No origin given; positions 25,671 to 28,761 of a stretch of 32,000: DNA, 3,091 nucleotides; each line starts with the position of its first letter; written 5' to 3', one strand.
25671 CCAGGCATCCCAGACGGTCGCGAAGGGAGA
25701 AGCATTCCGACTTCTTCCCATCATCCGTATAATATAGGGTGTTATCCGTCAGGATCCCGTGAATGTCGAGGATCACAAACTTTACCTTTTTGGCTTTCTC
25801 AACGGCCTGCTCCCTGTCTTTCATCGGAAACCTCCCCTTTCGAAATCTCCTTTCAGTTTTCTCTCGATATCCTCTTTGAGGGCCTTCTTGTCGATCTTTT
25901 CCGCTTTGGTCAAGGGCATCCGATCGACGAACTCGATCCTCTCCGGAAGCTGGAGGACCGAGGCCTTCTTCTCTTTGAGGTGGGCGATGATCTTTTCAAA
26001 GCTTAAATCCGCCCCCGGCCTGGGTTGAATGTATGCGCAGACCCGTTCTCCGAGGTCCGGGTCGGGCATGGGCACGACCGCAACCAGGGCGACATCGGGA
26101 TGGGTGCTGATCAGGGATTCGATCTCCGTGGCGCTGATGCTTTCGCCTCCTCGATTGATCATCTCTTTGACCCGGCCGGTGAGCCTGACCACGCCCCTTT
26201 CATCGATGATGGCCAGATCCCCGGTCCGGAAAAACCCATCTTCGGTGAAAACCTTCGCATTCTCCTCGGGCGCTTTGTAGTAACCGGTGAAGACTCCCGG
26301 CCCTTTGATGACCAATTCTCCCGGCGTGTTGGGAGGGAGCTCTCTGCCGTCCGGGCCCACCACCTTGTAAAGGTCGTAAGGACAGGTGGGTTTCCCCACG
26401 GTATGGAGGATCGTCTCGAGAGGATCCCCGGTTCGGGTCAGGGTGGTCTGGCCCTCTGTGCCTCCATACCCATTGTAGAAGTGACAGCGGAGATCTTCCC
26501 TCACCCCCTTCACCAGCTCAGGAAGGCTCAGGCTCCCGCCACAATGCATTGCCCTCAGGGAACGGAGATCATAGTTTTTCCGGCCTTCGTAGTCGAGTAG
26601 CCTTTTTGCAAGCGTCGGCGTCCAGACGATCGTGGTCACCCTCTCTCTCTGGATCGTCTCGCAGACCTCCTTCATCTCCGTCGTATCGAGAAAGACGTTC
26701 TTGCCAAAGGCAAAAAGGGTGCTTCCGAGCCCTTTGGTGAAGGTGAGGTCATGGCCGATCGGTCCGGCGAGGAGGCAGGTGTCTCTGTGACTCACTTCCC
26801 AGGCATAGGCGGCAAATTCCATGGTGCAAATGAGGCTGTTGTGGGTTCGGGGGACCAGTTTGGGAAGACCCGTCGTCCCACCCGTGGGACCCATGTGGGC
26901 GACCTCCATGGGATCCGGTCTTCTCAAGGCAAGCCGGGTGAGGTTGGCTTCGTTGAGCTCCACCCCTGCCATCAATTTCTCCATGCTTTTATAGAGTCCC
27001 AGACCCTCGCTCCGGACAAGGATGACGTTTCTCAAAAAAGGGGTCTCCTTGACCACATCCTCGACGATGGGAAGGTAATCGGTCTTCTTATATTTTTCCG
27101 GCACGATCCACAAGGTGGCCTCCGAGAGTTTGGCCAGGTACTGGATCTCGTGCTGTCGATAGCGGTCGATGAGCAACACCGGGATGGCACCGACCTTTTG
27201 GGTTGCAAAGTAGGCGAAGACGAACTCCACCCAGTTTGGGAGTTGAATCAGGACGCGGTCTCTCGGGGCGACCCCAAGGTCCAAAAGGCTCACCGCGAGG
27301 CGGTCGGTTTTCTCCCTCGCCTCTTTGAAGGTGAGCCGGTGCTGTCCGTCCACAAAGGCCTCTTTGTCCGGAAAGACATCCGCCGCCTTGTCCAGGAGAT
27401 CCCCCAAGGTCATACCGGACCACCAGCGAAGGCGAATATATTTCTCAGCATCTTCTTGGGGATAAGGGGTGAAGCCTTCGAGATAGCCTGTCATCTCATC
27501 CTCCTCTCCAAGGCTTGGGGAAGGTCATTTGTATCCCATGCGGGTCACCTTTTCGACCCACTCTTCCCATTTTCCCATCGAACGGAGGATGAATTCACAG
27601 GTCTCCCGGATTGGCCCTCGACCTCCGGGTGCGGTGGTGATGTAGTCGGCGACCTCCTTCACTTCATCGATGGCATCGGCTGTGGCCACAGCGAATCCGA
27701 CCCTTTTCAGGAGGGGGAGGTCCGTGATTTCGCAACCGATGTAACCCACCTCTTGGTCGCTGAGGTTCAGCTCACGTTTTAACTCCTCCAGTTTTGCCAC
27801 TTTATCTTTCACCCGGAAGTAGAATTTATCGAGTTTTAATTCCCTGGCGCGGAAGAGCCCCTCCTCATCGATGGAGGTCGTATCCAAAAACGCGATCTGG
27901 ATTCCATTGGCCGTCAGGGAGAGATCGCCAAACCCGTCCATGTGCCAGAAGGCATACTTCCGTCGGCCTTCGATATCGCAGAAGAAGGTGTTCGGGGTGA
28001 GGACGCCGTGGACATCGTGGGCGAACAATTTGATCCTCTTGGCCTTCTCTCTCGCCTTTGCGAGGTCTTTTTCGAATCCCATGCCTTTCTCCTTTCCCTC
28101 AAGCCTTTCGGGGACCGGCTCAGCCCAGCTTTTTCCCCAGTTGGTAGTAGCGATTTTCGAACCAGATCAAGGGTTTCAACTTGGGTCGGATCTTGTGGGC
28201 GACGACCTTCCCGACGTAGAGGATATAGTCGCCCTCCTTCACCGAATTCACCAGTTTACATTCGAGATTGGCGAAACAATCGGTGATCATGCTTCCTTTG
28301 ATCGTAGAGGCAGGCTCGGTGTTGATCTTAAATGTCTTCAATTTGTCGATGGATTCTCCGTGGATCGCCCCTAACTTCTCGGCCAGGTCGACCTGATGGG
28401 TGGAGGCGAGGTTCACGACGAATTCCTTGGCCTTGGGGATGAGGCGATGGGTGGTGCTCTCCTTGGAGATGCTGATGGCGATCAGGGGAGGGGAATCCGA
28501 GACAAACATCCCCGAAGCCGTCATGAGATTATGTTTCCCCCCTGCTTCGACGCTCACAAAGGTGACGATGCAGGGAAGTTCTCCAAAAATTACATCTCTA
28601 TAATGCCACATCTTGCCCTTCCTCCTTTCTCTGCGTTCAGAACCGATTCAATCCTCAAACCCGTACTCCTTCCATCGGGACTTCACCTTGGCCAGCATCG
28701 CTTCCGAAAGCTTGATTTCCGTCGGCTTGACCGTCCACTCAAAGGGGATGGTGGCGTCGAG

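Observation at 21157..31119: Ten-gene multi-UbiD (prFMN) operon resembling phenylphosphate / benzene / naphthalene carboxylase loci, with a different subunit set and no phenylphosphate synthase in the window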

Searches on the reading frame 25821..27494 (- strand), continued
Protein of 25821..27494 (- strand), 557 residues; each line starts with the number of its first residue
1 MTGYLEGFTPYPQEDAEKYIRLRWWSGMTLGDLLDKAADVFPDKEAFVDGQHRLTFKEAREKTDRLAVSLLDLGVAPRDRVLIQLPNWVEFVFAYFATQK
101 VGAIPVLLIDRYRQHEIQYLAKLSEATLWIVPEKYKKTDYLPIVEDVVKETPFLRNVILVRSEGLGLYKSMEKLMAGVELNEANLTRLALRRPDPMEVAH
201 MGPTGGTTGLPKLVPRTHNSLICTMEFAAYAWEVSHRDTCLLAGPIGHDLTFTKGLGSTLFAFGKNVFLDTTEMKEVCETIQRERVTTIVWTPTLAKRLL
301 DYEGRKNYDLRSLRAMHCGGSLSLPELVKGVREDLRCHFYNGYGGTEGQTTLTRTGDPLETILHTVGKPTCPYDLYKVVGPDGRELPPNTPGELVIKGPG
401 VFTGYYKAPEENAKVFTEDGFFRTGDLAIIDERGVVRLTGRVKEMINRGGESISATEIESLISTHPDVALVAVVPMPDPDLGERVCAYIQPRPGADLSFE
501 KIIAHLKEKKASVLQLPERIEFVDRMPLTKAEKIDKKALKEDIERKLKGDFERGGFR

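Call 61: find_homologous_proteins(query=window:25821-27494:-, max_evalue=1e-40)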
Query window:25821-27494:- (557 aa): 3264 proteins with E <= 1e-40 among 8000 candidates; the best 120 are listed.
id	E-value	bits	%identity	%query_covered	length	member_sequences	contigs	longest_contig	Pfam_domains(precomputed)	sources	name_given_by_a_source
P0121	0.0e+0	1283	100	100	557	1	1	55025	PF00501.35,PF13193.13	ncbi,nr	ncbi:MAG: AMP-binding protein [Desulfobacterota bacterium]|nr:AMP-binding protein [Thermodesulfobact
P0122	0.0e+0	1124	88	98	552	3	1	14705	PF00501.35,PF13193.13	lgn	-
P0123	0.0e+0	1073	83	99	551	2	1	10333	PF00501.35,PF13193.13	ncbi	-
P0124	0.0e+0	1065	82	98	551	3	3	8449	PF00501.35,PF13193.13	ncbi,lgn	-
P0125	0.0e+0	1052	82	98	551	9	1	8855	PF00501.35,PF13193.13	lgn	-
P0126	0.0e+0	1042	80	99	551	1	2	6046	PF00501.35,PF13193.13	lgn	-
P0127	0.0e+0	1040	82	98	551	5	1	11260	PF00501.35,PF13193.13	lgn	-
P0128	0.0e+0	1020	84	94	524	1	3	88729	PF00501.35,PF13193.13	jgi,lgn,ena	-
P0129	0.0e+0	1016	79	99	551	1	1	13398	PF00501.35,PF13193.13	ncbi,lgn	ncbi:MAG: AMP-binding protein [Thermodesulfobacteriota bacterium]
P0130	0.0e+0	1015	79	99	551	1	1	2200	PF00501.35,PF13193.13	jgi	jgi:2,3-dihydroxybenzoate-AMP ligase/mycobactin salicyl-AMP ligase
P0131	0.0e+0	1013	78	99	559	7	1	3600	PF00501.35,PF13193.13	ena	-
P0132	0.0e+0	1010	78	99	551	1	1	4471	PF00501.35,PF13193.13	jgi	jgi:2,3-dihydroxybenzoate-AMP ligase/mycobactin salicyl-AMP ligase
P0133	2.2e-298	1009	79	98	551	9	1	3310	PF00501.35,PF13193.13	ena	-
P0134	3.7e-298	1008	78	99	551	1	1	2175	PF00501.35,PF13193.13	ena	-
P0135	1.1e-297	1006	78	99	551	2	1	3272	PF00501.35,PF13193.13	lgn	-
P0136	3.6e-297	1004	78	99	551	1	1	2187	PF00501.35,PF13193.13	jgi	jgi:2,3-dihydroxybenzoate-AMP ligase/mycobactin salicyl-AMP ligase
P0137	7.7e-297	1003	78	98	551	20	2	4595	PF00501.35,PF13193.13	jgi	jgi:non-ribosomal peptide synthetase component E (peptide arylation enzyme)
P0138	4.2e-296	1001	77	99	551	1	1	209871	PF00501.35,PF13193.13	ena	-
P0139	3.4e-295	998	78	99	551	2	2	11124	PF00501.35,PF13193.13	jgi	jgi:non-ribosomal peptide synthetase component E (peptide arylation enzyme)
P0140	5.3e-295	997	78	99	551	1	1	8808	PF00501.35,PF13193.13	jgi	jgi:2,3-dihydroxybenzoate-AMP ligase/mycobactin salicyl-AMP ligase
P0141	1.1e-294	996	77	99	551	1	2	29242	PF00501.35,PF13193.13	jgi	jgi:2,3-dihydroxybenzoate-AMP ligase/mycobactin salicyl-AMP ligase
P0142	2.2e-294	995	77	99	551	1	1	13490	PF00501.35,PF13193.13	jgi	jgi:2,3-dihydroxybenzoate-AMP ligase/mycobactin salicyl-AMP ligase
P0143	6.0e-294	994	77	98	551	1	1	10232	PF00501.35,PF13193.13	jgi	jgi:2,3-dihydroxybenzoate-AMP ligase/mycobactin salicyl-AMP ligase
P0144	1.9e-291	986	77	99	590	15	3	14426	PF00501.35,PF13193.13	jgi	jgi:2,3-dihydroxybenzoate-AMP ligase/mycobactin salicyl-AMP ligase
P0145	5.6e-290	981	76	99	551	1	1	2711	PF00501.35,PF13193.13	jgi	-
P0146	2.4e-288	975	76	99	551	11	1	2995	PF00501.35,PF13193.13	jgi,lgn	jgi:2,3-dihydroxybenzoate-AMP ligase/mycobactin salicyl-AMP ligase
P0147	1.0e-284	963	75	99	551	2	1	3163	PF00501.35,PF13193.13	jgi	jgi:2,3-dihydroxybenzoate-AMP ligase/mycobactin salicyl-AMP ligase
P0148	2.6e-276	936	73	98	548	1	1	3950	PF00501.35,PF13193.13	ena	-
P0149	6.2e-276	934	73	98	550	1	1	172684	PF00501.35,PF13193.13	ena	-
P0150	8.8e-276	934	73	98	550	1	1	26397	PF00501.35,PF13193.13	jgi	jgi:2,3-dihydroxybenzoate-AMP ligase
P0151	9.2e-276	934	73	98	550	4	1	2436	PF00501.35,PF13193.13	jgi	jgi:2,3-dihydroxybenzoate-AMP ligase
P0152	9.8e-276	934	73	98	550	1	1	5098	PF00501.35,PF13193.13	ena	-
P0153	1.2e-275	933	73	98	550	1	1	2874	PF00501.35,PF13193.13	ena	-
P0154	1.5e-275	933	73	98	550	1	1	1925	PF00501.35,PF13193.13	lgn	-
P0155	2.9e-275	932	73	98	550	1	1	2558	PF00501.35,PF13193.13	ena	-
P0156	3.1e-275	932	73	98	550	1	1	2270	PF00501.35,PF13193.13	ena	-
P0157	3.4e-275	932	72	98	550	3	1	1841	PF00501.35,PF13193.13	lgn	-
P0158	3.5e-275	932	73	98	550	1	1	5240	PF00501.35,PF13193.13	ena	-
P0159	6.8e-275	931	73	98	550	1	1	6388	PF00501.35,PF13193.13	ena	-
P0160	1.0e-274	930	73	98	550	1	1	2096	PF00501.35,PF13193.13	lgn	-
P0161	1.2e-274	930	73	98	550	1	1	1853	PF00501.35,PF13193.13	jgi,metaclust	metaclust:\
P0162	1.3e-274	930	73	98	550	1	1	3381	PF00501.35,PF13193.13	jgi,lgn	jgi:2,3-dihydroxybenzoate-AMP ligase/mycobactin salicyl-AMP ligase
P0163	1.6e-274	930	73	98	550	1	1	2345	PF00501.35,PF13193.13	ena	-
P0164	4.2e-274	928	72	98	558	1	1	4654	PF00501.35,PF13193.13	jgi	jgi:non-ribosomal peptide synthetase component E (peptide arylation enzyme)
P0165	5.4e-274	928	73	98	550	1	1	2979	PF00501.35,PF13193.13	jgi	-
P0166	6.6e-274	928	72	98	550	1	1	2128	PF00501.35,PF13193.13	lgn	-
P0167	3.8e-273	925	72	99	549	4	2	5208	PF00501.35,PF13193.13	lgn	-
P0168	6.5e-273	924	72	98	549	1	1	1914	PF00501.35,PF13193.13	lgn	-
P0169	1.0e-272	924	72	100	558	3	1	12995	PF00501.35,PF13193.13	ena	-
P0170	1.7e-271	920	72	98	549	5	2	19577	PF00501.35,PF13193.13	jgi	jgi:non-ribosomal peptide synthetase component E (peptide arylation enzyme)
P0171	2.3e-270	916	72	98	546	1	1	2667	PF00501.35,PF13193.13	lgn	-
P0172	8.6e-270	914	71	98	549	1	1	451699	PF00501.35,PF13193.13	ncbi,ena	-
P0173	1.8e-267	906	69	99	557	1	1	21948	PF00501.35,PF13193.13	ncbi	-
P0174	7.4e-267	904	72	98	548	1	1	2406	PF00501.35,PF13193.13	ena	-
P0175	2.6e-266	903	71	98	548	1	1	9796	PF00501.35,PF13193.13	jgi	jgi:non-ribosomal peptide synthetase component E (peptide arylation enzyme)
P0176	9.4e-266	901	72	97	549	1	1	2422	PF00501.35,PF13193.13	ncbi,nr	ncbi:MAG: AMP-binding protein [Desulfobacterales bacterium]|nr:AMP-binding protein [Desulfobacterale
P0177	1.4e-265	900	71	98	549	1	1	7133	PF00501.35,PF13193.13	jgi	-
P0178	2.0e-264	896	72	97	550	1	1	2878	PF00501.35,PF13193.13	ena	-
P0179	2.1e-264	896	69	98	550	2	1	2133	PF00501.35,PF13193.13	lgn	-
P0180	5.0e-264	895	69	98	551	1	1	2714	PF00501.35,PF13193.13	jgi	jgi:2,3-dihydroxybenzoate-AMP ligase/mycobactin salicyl-AMP ligase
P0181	5.2e-264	895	70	98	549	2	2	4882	PF00501.35,PF13193.13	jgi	-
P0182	6.1e-264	895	68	99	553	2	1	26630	PF00501.35,PF13193.13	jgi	-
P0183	3.6e-262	889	69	98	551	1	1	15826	PF00501.35,PF13193.13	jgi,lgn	-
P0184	4.3e-262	889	69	98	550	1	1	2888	PF00501.35,PF13193.13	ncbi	ncbi:MAG: AMP-binding protein [Thermodesulfobacteriota bacterium]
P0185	2.4e-261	886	68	98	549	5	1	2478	PF00501.35,PF13193.13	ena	-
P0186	2.6e-261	886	69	98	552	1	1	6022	PF00501.35,PF13193.13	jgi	jgi:non-ribosomal peptide synthetase component E (peptide arylation enzyme)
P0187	7.0e-261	885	69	99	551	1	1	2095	PF00501.35,PF13193.13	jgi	-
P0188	8.2e-261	884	68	99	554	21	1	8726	PF00501.35,PF13193.13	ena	-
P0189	8.8e-261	884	69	98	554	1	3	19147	PF00501.35,PF13193.13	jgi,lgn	jgi:2,3-dihydroxybenzoate-AMP ligase/mycobactin salicyl-AMP ligase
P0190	1.1e-260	884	69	97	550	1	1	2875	PF00501.35,PF13193.13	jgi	-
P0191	2.2e-260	883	68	97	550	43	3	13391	PF00501.35,PF13193.13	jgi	jgi:2,3-dihydroxybenzoate-AMP ligase/mycobactin salicyl-AMP ligase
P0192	2.9e-260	883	69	97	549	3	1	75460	PF00501.35,PF13193.13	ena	-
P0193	3.9e-260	882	67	99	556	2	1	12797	PF00501.35,PF13193.13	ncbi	ncbi:MAG: AMP-binding protein [Desulfatiglandales bacterium]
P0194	5.8e-260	882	69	97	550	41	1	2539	PF00501.35,PF13193.13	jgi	jgi:2,3-dihydroxybenzoate-AMP ligase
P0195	1.1e-259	881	68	97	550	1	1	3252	PF00501.35,PF13193.13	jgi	jgi:2,3-dihydroxybenzoate-AMP ligase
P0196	4.7e-259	879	67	97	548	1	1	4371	PF00501.35,PF13193.13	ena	-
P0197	4.7e-259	879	69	97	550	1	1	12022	PF00501.35,PF13193.13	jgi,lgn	jgi:2,3-dihydroxybenzoate-AMP ligase/mycobactin salicyl-AMP ligase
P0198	5.8e-259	878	67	97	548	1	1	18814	PF00501.35,PF13193.13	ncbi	-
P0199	7.5e-259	878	69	99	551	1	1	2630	PF00501.35,PF13193.13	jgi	jgi:2,3-dihydroxybenzoate-AMP ligase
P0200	7.8e-259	878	69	98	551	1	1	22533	PF00501.35,PF13193.13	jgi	jgi:2,3-dihydroxybenzoate-AMP ligase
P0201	8.0e-259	878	69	99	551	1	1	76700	PF00501.35,PF13193.13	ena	-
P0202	8.0e-259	878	67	97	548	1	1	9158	PF00501.35,PF13193.13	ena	-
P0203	8.9e-259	878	69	97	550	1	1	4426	PF00501.35,PF13193.13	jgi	-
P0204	9.1e-259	878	69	97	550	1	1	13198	PF00501.35,PF13193.13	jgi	-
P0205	1.2e-258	877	67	97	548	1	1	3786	PF00501.35,PF13193.13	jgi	-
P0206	1.2e-258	877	69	97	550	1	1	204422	PF00501.35,PF13193.13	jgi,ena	-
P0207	1.2e-258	877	69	98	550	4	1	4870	PF00501.35,PF13193.13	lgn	-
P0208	1.3e-258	877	69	97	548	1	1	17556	PF00501.35,PF13193.13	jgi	-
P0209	1.4e-258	877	68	98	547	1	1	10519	PF00501.35,PF13193.13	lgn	-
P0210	1.7e-258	877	68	98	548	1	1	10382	PF00501.35,PF13193.13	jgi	-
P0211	2.4e-258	876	68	97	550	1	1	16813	PF00501.35,PF13193.13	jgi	-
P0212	3.2e-258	876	69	97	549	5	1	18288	PF00501.35,PF13193.13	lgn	-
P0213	4.2e-258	876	68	97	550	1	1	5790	PF00501.35,PF13193.13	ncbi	-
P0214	4.3e-258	875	69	97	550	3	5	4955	PF00501.35,PF13193.13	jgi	jgi:2,3-dihydroxybenzoate-AMP ligase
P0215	6.4e-258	875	69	97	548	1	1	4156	PF00501.35,PF13193.13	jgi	-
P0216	7.0e-258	875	67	97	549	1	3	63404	PF00501.35,PF13193.13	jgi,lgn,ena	-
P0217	8.2e-258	875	68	98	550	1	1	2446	PF00501.35,PF13193.13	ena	-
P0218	8.3e-258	875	68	98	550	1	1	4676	PF00501.35,PF13193.13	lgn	-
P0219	9.5e-258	874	69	99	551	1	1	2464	PF00501.35,PF13193.13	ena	-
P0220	1.7e-257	874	70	98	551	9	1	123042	PF00501.35,PF13193.13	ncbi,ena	-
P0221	1.9e-257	873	68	99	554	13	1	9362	PF00501.35,PF13193.13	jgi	jgi:2,3-dihydroxybenzoate-AMP ligase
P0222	2.3e-257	873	68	97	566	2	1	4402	PF00501.35,PF13193.13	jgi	-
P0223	2.3e-257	873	68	99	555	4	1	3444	PF00501.35,PF13193.13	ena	-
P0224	2.7e-257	873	66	99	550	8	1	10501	PF00501.35,PF13193.13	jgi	jgi:2,3-dihydroxybenzoate-AMP ligase/mycobactin salicyl-AMP ligase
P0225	3.4e-257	873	67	98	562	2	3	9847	PF00501.35,PF13193.13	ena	-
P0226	4.1e-257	872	68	98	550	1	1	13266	PF00501.35,PF13193.13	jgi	-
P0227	4.5e-257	872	67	98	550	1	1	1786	PF00501.35,PF13193.13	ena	-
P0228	5.8e-257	872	67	97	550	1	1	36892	PF00501.35,PF13193.13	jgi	jgi:2,3-dihydroxybenzoate-AMP ligase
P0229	6.1e-257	872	68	97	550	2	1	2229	PF00501.35,PF13193.13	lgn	-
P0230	7.1e-257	871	67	97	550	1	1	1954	PF00501.35,PF13193.13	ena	-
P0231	8.5e-257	871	68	97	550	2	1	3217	PF00501.35,PF13193.13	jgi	-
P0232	1.0e-256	871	67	97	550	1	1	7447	PF00501.35,PF13193.13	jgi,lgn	jgi:2,3-dihydroxybenzoate-AMP ligase/mycobactin salicyl-AMP ligase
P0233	1.0e-256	871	68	98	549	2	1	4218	PF00501.35,PF13193.13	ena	-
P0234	1.0e-256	871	68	98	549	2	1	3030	PF00501.35,PF13193.13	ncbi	-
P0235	1.1e-256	871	68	97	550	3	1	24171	PF00501.35,PF13193.13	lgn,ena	-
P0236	1.1e-256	871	68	97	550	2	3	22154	PF00501.35,PF13193.13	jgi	jgi:2,3-dihydroxybenzoate-AMP ligase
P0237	1.2e-256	871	68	97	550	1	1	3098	PF00501.35,PF13193.13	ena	-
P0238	2.0e-256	870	68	98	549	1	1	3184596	PF00501.35,PF13193.13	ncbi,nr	ncbi:MAG: AMP-binding protein [Deltaproteobacteria bacterium]|nr:MAG: AMP-binding protein [Deltaprot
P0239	3.3e-256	869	69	99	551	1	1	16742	PF00501.35,PF13193.13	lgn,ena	-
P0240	4.5e-256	869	68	97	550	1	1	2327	PF00501.35,PF13193.13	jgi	-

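Call 62: find_encoding_contigs(protein=P0121, flank=10000, max_places=3)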
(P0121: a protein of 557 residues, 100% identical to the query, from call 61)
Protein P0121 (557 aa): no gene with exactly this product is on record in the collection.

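Call 77: list_cluster_members(proteins=[P0121])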
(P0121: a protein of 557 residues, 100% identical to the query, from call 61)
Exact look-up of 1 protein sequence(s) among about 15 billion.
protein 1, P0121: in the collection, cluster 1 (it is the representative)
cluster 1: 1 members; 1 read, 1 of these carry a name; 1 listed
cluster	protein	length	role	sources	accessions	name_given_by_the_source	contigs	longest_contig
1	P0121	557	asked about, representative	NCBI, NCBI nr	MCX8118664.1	MAG: AMP-binding protein [Desulfobacterota bacterium] | AMP-binding protein [Thermodesulfobacteriota bacterium]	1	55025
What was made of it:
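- Tried and rejected: Only its identity was recovered: MCX8118664.1, MAG 'Desulfobacterota bacterium' (call 77).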

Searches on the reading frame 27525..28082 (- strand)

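Call 3: search_protein_families(library=pfam, proteins=[window:27525-28082:-])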
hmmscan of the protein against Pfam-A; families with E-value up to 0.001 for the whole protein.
window:27525-28082:- (185 aa): 1 family
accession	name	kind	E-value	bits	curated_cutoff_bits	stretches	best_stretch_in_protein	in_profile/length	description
PF08282.18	Hydrolase_3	-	1.6e-08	35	20.9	1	93-150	187-244/255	haloacid dehalogenase-like hydrolase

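Call 4: search_protein_families(library=ncbifam, proteins=[window:27525-28082:-])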
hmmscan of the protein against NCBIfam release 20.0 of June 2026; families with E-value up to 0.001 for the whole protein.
window:27525-28082:- (185 aa): 11 families
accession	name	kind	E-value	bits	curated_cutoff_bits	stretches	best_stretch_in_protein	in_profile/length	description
TIGR02726.1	phenyl_P_delta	equivalog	6.6e-36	124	281.95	1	12-179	2-168/169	phenylphosphate carboxylase subunit delta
NF007019.0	PRK09484.1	equivalog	1.8e-30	105.9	208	1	10-174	18-181/187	3-deoxy-manno-octulosonate-8-phosphatase KdsC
TIGR01670.1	KdsC-phosphatas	subfamily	4.2e-26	91.7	106.95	1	17-167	1-150/154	3-deoxy-D-manno-octulosonate 8-phosphate phosphatase, YrbI family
NF058599.1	KDN-9-PPhBT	equivalog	4.8e-23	82.1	180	1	17-167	2-151/152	3-deoxy-D-glycero-D-galacto-nonulopyranosonate 9-phosphatase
TIGR01487.1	Pglycolate_arch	equivalog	5.6e-12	46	122.75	1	92-156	146-210/215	phosphoglycolate phosphatase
NF002245.0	PRK01158.1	equivalog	2.5e-10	40.1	198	1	92-165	156-228/233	phosphoglycolate phosphatase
NF007806.0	PRK10513.1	equivalog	2e-07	30.7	273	1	87-152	186-255/270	sugar-phosphatase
TIGR00099.1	Cof-subfamily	subfamily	2.6e-06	27.2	137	1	93-151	188-246/256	Cof-type HAD-IIB family hydrolase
NF045966.1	YcsE_rel_Pase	equivalog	3.9e-05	23.3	220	1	93-150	191-248/265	YcsE-related riboflavin metabolism phosphatase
TIGR01482.1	SPP-subfamily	subfamily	4.4e-05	23.1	107.15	1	93-162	149-218/225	sucrose-phosphate phosphatase subfamily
TIGR01662.1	HAD-SF-IIIA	subfamily_domain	0.00082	19.5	44.6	0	19-133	2-136/141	HAD-IIIA family hydrolase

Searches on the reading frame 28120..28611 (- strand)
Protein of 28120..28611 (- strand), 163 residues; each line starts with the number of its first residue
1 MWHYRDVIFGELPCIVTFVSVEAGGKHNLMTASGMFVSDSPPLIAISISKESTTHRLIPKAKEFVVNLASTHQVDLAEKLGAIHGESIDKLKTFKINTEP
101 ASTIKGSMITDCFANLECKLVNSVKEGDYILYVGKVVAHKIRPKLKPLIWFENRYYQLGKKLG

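Call 3: search_protein_families(library=pfam, proteins=[window:28120-28611:-])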
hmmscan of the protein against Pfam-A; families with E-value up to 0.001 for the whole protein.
window:28120-28611:- (163 aa): 1 family
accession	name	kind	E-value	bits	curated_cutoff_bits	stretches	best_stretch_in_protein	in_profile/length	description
PF01613.24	Flavin_Reduct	-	2.2e-31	109.5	27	1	11-158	3-152/153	Flavin reductase like domain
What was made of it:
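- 28120..28611 (-): Flavin reductase-like protein, an accessory insertion. PF01613 109.5 bits (call 3).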

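Call 4: search_protein_families(library=ncbifam, proteins=[window:28120-28611:-])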
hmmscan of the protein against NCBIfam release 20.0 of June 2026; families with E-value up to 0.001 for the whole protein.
window:28120-28611:- (163 aa): 8 families
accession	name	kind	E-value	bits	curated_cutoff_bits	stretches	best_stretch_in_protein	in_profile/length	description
NF045919.1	HphnlacHdxRed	equivalog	8.7e-16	57.9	340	1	15-151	20-151/309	p-hydroxyphenylacetate 3-hydroxylase reductase component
NF042921.1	HpaC_Thermus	equivalog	6e-15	55.5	200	1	11-158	11-149/150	4-hydroxyphenylacetate 3-monooxygenase reductase subunit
NF045733.1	StyMonoxStyB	equivalog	2.3e-12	47.1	200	1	22-157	23-148/150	styrene monooxygenase NADH-dependent flavin reductase subunit StyB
TIGR02296.1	HpaC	equivalog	2.6e-11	43.8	205.95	1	23-156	20-151/154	4-hydroxyphenylacetate 3-monooxygenase, reductase component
NF045630.1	monooxsub_HsaB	equivalog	3.5e-11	43.3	230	1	9-158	14-159/186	3-hydroxy-9,10-secoandrosta-1,3,5(10)-triene-9,17-dione monooxygenase reductase subunit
NF052639.1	FlvnRedFerAPor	equivalog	6e-11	42.3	260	1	15-157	17-154/158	flavin reductase FerA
TIGR03615.1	RutF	equivalog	1.1e-09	38.4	254.75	1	11-157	12-155/156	NADH-dependent FMN reductase RutF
NF012030.0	PRK15486.1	equivalog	0.00091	19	315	0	12-156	17-160/170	4-hydroxyphenylacetate 3-monooxygenase reductase subunit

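Call 58: search_solved_structures(query=window:28120-28611:-, max_evalue=0.00001)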
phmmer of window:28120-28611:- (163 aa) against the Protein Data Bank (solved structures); distinct sequences matched with E-value up to 0.00001: 13.
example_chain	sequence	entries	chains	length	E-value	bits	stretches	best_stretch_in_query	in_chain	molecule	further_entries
1rz0_A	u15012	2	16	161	2.2e-13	53.5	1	9-160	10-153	phenol 2-hydroxylase component B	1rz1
2r6v_A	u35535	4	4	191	8.3e-13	51.7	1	17-141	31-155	Uncharacterized protein PH0856 | FMN-BINDING PROTEIN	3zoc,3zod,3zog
3e4v_A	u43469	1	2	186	1.7e-11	47.4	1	18-134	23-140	NADH:FMN oxidoreductase like protein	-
4l82_A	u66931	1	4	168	3.7e-11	46.3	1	11-157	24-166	RifeA.00250.a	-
3bnk_A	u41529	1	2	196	9.1e-11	45.1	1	13-139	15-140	Flavoredoxin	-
4hx6_A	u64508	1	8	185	2.9e-09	40.2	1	8-154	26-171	Oxidoreductase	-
8ct0_A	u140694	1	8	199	7.9e-09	38.8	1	8-155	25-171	Flavin reductase (NADH)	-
4r82_A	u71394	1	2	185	1.1e-08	38.4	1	8-154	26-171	Oxidoreductase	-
5zc2_B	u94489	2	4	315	1.6e-08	37.8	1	16-155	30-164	p-hydroxyphenylacetate 3-hydroxylase, reductase component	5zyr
2d5m_A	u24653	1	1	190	8.2e-08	35.5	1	24-141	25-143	flavoredoxin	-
1usc_A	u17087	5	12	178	1e-06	31.9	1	35-138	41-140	PUTATIVE STYRENE MONOOXYGENASE SMALL COMPONENT | FLAVOREDOXIN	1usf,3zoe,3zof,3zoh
3cb0_A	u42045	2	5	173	1.8e-06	31.1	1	4-158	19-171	4-HYDROXYPHENYLACETATE 3-MONOOXYGENASE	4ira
2d36_A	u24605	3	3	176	4e-06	30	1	18-159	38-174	hypothetical NADH-dependent FMN oxidoreductase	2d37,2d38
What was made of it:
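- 28120..28611 (-): The nearest solved relatives are PheA2 and flavoredoxins (call 58).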
